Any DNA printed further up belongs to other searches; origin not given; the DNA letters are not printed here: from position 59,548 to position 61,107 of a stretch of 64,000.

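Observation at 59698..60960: Stand-alone 420-aa protein with an unknown N-domain fused to a PD-(D/E)xK nuclease core, candidate single-gene defence effector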

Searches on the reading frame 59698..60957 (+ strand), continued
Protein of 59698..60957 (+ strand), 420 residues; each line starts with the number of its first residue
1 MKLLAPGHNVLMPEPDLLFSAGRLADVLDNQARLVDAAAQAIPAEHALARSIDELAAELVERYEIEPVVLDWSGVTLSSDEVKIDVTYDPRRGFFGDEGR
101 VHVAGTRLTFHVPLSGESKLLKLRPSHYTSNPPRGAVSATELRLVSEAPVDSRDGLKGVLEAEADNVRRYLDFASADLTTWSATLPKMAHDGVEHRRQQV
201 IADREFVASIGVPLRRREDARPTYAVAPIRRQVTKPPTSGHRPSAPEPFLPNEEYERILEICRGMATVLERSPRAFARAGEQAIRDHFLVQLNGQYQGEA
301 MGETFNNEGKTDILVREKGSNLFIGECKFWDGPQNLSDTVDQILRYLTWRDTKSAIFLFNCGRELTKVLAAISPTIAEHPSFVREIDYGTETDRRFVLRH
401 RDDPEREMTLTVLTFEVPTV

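Call 62: get_annotated_region(hit=H20, flank=6000)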
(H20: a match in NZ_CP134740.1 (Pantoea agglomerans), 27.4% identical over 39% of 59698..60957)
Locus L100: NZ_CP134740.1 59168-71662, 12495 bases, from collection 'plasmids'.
description: Pantoea agglomerans strain FC61912-B plasmid pFC61912-B_C, complete sequence
organism: Pantoea agglomerans (NCBI taxid 549)
taxonomy: Bacteria; Pseudomonadota; Gammaproteobacteria; Enterobacterales; Erwiniaceae; Pantoea; Pantoea agglomerans
host: -; source: cell culture,Water from creek adjacent to crop field; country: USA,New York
typing (MOB-suite, as given by PLSDB): non-mobilizable; replicon rep_cluster_807
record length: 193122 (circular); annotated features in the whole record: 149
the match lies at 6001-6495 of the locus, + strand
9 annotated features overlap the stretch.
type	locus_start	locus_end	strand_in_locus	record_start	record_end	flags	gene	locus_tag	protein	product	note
CDS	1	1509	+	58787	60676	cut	-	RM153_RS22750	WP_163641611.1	sigma-54-dependent Fis family transcriptional regulator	-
CDS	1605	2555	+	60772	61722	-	-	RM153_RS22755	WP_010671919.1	sulfonate ABC transporter substrate-binding protein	-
CDS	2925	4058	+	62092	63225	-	-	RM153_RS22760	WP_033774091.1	glutathione-independent formaldehyde dehydrogenase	-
CDS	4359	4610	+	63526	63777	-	-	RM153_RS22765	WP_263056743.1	type II toxin-antitoxin system Phd/YefM family antitoxin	GO:0045927 - positive regulation of growth [Evidence IEA]; GO:0006355 - regulation of DNA-templated transcription ...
CDS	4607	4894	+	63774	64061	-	-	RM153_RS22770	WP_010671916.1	type II toxin-antitoxin system RelE/ParE family toxin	GO:0030541 - plasmid partitioning [Evidence IEA]; GO:0051290 - protein heterotetramerization [Evidence IEA]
CDS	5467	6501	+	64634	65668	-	-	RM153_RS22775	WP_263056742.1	hypothetical protein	-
CDS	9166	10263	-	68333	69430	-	-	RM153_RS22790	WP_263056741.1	hypothetical protein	-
CDS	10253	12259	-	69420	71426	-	-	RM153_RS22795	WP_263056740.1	AAA family ATPase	-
CDS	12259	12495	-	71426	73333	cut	-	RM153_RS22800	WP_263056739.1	restriction endonuclease subunit S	GO:0006304 - DNA modification [Evidence IEA]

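Call 63: search_protein_families(library=padloc, proteins=[L099:5455-6486:+, L099:6818-9877:+, L100:5467-6498:+], max_evalue=0.01)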
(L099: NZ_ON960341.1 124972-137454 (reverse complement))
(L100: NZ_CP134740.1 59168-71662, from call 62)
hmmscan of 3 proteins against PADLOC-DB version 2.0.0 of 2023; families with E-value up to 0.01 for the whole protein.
L099:5455-6486:+ (344 aa): 1 family
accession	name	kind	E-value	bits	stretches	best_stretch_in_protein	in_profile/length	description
PDLC05036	PDC-S54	-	9e-38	128.8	1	178-341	246-407/410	-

L099:6818-9877:+ (1020 aa): 9 families
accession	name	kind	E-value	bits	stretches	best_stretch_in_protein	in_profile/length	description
PDLC02707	PbeA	-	4.2e-16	56.7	2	205-327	505-622/672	PbeA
PDLC02706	PbeA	-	2.3e-13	47.6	2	236-329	575-666/722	PbeA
PDLC02704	PbeA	-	7.6e-10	35.9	1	269-328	578-637/682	PbeA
PDLC03047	REase_I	-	2.1e-09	33.7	1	14-199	345-525/1107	Type I restriction enzyme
PDLC00174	HamB1|HamB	-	5.7e-06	22.4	1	36-145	321-430/1163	DEAD-box helicase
PDLC01439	typeIV_DinG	-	0.0013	15.5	1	14-98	17-102/575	CAS-IV-A; associated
PDLC02703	PbeA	-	0.0013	15.4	1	213-336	495-616/626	PbeA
PDLC02846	DpdE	-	0.0017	14.3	1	203-322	548-660/1034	DpdE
PDLC03659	mREase_IV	-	0.0025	13.7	0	123-176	322-377/945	Type IV methyl-directed restriction enzyme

L100:5467-6498:+ (344 aa): 2 families
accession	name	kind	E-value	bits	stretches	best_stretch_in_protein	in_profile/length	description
PDLC05036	PDC-S54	-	8.5e-39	132.2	1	177-342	245-408/410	-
PDLC03078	Specificity_I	-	0.00026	18.5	1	23-179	7-168/419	Type I specificity subunit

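Call 64: search_protein_families(library=pfam, proteins=[L099:5455-6486:+, L099:6818-9877:+, L100:5467-6498:+], max_evalue=0.1)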
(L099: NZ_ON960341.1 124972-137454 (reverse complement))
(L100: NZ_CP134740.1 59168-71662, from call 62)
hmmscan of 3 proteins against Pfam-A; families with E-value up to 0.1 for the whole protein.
L099:5455-6486:+ (344 aa): 0 families

L099:6818-9877:+ (1020 aa): 6 families
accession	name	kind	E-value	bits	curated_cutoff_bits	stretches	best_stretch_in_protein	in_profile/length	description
PF04851.21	ResIII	-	2.9e-18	66.8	22.5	1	12-172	3-164/164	Type III restriction enzyme, res subunit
PF00271.37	Helicase_C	-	1.7e-09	38.4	23.5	1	213-322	3-109/110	Helicase conserved C-terminal domain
PF00270.35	DEAD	-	2.4e-08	34.3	26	1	33-171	14-161/167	DEAD/DEAH box helicase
PF18766.7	SWI2_SNF2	-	4.7e-07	30.1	26.7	1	22-207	7-193/221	SWI2/SNF2 ATPase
PF00176.29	SNF2-rel_dom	-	0.0018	17.9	24.9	1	96-175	91-168/290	SNF2-related domain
PF25151.1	TPR_Trm732_C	-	0.074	13.4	27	0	769-837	30-102/159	Trm732, C-terminal TPR repeats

L100:5467-6498:+ (344 aa): 1 family
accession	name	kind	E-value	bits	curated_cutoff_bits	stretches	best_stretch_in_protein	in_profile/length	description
PF04471.18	Mrr_cat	-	0.031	14.8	21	0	228-290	32-91/115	Restriction endonuclease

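Call 70: search_protein_families(library=padloc, alignment_id=A4, max_evalue=0.00001)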
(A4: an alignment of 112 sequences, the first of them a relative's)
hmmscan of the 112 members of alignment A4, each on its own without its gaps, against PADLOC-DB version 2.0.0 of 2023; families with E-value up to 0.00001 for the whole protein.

A. member 1, L001:8986-9915:+ (310 aa): 0 families

B. families by the number of members that match (of 112 scanned): 354 families (the first 25 are shown)
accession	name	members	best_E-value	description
PDLC03089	Specificity_I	6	1.1e-85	Type I specificity subunit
PDLC03086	Specificity_I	6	2.3e-69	Type I specificity subunit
PDLC03168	Specificity_I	6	3.2e-66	Type I specificity subunit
PDLC03068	Specificity_I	6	4e-59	Type I specificity subunit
PDLC03099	Specificity_I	6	1.1e-54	Type I specificity subunit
PDLC03066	Specificity_I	6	9.4e-49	Type I specificity subunit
PDLC03172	Specificity_I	6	1.1e-45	Type I specificity subunit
PDLC03164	Specificity_I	6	1.3e-42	Type I specificity subunit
PDLC03092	Specificity_I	6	1.9e-41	Type I specificity subunit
PDLC03136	Specificity_I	6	2.5e-37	Type I specificity subunit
PDLC03063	Specificity_I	6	2.1e-29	Type I specificity subunit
PDLC03079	Specificity_I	5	2.2e-43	Type I specificity subunit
PDLC03154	Specificity_I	5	2.8e-39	Type I specificity subunit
PDLC03161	Specificity_I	5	8.9e-39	Type I specificity subunit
PDLC03163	Specificity_I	5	2.7e-38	Type I specificity subunit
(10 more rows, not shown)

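Call 71: search_protein_families(library=pfam, alignment_id=A4, max_evalue=0.00001)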
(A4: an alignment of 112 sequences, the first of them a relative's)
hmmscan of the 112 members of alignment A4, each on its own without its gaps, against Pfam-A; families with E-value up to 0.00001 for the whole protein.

A. member 1, L001:8986-9915:+ (310 aa): 0 families

B. families by the number of members that match (of 112 scanned): 105 families (the first 25 are shown)
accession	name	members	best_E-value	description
PF01420.25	Methylase_S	4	4.6e-45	Type I restriction modification DNA specificity domain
PF01936.24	NYN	4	3.1e-38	NYN domain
PF04851.21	ResIII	4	3.5e-21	Type III restriction enzyme, res subunit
PF11867.13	T1RH-like_C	3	4.4e-140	Type I restriction enzyme HindI endonuclease subunit-like, C-terminal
PF18766.7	SWI2_SNF2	3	3.9e-82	SWI2/SNF2 ATPase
PF04313.20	HSDR_N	3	8.4e-50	Type I restriction enzyme R protein N terminus (HSDR_N)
PF22679.2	T1R_D3-like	3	5e-22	Type I restriction enzyme subunit R domain 3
PF03235.19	GmrSD_N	2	8.4e-38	GmrSD restriction endonuclease, N-terminal domain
PF00589.27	Phage_integrase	2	3.5e-34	Phage integrase family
PF12872.13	OST-HTH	2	2.7e-17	OST-HTH/LOTUS domain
PF01381.28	HTH_3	2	4.3e-17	Helix-turn-helix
PF02674.22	Colicin_V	2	1.6e-15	Colicin V production protein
PF13560.12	HTH_31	2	1e-10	Helix-turn-helix domain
PF12844.13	HTH_19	2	8.4e-09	Helix-turn-helix domain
PF19614.4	DUF6119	1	8.2e-147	Family of unknown function (DUF6119)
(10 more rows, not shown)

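Call 74: find_encoding_contigs(protein=P0002, flank=8000, max_places=2)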
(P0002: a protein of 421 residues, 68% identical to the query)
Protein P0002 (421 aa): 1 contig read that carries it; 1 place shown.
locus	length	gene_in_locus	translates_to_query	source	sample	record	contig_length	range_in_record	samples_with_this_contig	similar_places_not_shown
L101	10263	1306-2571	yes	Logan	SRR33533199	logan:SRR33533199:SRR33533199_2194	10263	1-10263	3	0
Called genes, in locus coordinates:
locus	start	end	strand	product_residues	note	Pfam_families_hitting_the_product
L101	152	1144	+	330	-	PF02899:Phage_int_SAM_1 (faint), PF00589:Phage_integrase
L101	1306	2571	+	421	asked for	-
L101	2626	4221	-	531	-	-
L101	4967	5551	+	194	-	-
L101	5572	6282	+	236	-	-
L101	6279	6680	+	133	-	-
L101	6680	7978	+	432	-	-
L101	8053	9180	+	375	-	PF12728:HTH_17 (weak)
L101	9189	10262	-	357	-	?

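Call 75: find_encoding_contigs(protein=P0004, flank=8000, max_places=2)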
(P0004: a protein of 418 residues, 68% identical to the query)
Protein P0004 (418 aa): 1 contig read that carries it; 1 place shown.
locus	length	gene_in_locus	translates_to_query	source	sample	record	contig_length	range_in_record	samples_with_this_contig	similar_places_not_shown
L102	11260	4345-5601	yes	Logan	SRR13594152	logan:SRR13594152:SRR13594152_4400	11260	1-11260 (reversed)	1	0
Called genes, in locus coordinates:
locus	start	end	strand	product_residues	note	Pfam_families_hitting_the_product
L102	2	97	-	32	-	?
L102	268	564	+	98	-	PF13683:rve_3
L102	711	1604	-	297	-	-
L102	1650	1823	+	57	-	-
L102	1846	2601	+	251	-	-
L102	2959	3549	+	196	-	PF27329:Rv1289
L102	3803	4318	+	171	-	-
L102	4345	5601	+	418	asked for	-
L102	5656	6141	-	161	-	-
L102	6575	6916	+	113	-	-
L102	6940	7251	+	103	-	PF02604:PhdYeFM_antitox (faint)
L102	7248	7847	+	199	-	PF02604:PhdYeFM_antitox (weak)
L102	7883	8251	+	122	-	PF18895:T4SS_pilin (weak)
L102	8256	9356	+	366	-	-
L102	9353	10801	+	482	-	PF12666:PrgI (weak)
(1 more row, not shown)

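Call 76: find_encoding_contigs(protein=P0012, flank=8000, max_places=2)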
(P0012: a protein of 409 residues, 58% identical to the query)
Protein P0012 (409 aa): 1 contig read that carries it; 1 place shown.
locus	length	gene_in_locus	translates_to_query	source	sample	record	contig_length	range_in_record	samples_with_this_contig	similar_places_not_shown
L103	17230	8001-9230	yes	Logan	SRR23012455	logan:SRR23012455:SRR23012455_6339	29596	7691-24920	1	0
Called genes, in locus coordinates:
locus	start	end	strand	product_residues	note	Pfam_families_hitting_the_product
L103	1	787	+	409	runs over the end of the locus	-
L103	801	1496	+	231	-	PF08666:SAF (weak), PF16976:RcpC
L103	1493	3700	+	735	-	PF26593:TraC-like (weak), PF12846:AAA_10 (faint), PF19044:P-loop_TraG (weak)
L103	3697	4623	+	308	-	PF01464:SLT, PF13406:SLT_2 (faint), PF01551:Peptidase_M23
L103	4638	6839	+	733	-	-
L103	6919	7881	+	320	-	PF13814:Replic_Relax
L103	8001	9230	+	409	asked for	-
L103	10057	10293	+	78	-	-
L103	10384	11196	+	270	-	-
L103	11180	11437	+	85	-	-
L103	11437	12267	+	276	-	PF14464:Prok-JAB (faint)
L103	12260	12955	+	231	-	PF00899:ThiF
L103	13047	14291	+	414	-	PF13191:AAA_16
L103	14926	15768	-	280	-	PF00075:RNase_H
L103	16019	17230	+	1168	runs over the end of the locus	PF13289:SIR2_2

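Call 78: get_annotated_region(hit=H24, flank=6000)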
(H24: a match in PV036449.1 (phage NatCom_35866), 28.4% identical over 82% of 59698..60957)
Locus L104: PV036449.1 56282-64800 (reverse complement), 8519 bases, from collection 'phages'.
description: Phage NatCom_35866, complete genome.
organism: phage NatCom_35866 (NCBI taxid 3403549)
taxonomy: Viruses; Duplodnaviria; Heunggongvirae; Uroviricota; Caudoviricetes; Ca. Heliusvirales
host: -; source: human feces; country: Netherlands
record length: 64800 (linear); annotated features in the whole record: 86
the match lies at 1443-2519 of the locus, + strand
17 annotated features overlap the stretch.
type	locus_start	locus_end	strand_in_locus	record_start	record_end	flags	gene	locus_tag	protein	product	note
misc_feature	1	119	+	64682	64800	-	-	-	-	-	similar to hypothetical protein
CDS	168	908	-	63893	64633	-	-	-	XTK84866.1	hypothetical protein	-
CDS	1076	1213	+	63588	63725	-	-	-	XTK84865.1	hypothetical protein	-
CDS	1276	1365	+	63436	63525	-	-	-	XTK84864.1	hypothetical protein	-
CDS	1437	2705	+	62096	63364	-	-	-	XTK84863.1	hypothetical protein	-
CDS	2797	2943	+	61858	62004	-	-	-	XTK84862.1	hypothetical protein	-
CDS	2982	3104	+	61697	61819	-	-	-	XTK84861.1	transposase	-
CDS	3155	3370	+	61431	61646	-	-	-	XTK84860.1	transposase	-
CDS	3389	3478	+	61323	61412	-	-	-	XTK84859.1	hypothetical protein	-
CDS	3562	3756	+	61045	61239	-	-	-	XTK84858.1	hypothetical protein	-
CDS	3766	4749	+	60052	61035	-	-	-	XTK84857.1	hypothetical protein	-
CDS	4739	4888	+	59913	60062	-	-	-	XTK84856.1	hypothetical protein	-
CDS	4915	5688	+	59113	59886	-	-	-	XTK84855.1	hypothetical protein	-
CDS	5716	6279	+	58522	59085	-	-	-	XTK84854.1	hypothetical protein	-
CDS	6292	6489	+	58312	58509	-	-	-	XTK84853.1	hypothetical protein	-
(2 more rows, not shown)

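Call 79: get_annotated_region(hit=H1, flank=7000)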
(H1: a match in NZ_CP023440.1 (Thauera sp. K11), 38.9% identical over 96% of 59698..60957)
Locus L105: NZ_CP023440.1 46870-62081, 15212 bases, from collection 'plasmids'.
description: Thauera sp. K11 plasmid pTX1, complete sequence
organism: Thauera sp. K11 (NCBI taxid 2005884)
taxonomy: Bacteria; Pseudomonadota; Betaproteobacteria; Rhodocyclales; Zoogloeaceae; Thauera; Thauera sp. K11
host: -; source: cell culture,sludge; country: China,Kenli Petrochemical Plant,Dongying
typing (MOB-suite, as given by PLSDB): conjugative; relaxase MOBP; mating-pair formation MPF_T
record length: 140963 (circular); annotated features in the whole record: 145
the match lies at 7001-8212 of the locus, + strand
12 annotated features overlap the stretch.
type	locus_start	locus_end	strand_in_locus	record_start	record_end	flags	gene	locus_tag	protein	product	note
CDS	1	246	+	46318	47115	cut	-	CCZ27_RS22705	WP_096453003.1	flagellar brake protein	-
CDS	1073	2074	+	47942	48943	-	-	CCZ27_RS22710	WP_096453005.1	restriction endonuclease subunit S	GO:0006304 - DNA modification [Evidence IEA]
CDS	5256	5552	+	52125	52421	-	-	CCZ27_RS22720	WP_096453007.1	type II toxin-antitoxin system RelE/ParE family toxin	-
CDS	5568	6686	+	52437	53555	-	-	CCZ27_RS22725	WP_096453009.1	HigA family addiction module antitoxin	-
CDS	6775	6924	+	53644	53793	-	-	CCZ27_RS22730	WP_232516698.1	hypothetical protein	-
CDS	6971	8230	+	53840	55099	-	-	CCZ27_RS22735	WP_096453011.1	hypothetical protein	-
CDS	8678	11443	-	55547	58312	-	-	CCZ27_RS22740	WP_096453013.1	tetratricopeptide repeat protein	-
CDS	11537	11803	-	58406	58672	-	-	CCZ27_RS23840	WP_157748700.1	hypothetical protein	-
CDS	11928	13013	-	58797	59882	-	-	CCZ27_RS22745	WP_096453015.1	IS5 family transposase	-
CDS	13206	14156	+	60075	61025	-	-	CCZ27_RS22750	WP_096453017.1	restriction endonuclease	GO:0009307 - DNA restriction-modification system [Evidence IEA]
CDS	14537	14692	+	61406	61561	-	-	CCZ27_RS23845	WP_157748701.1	hypothetical protein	-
CDS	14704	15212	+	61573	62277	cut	-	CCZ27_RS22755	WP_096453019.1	PEP-CTERM sorting domain-containing protein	-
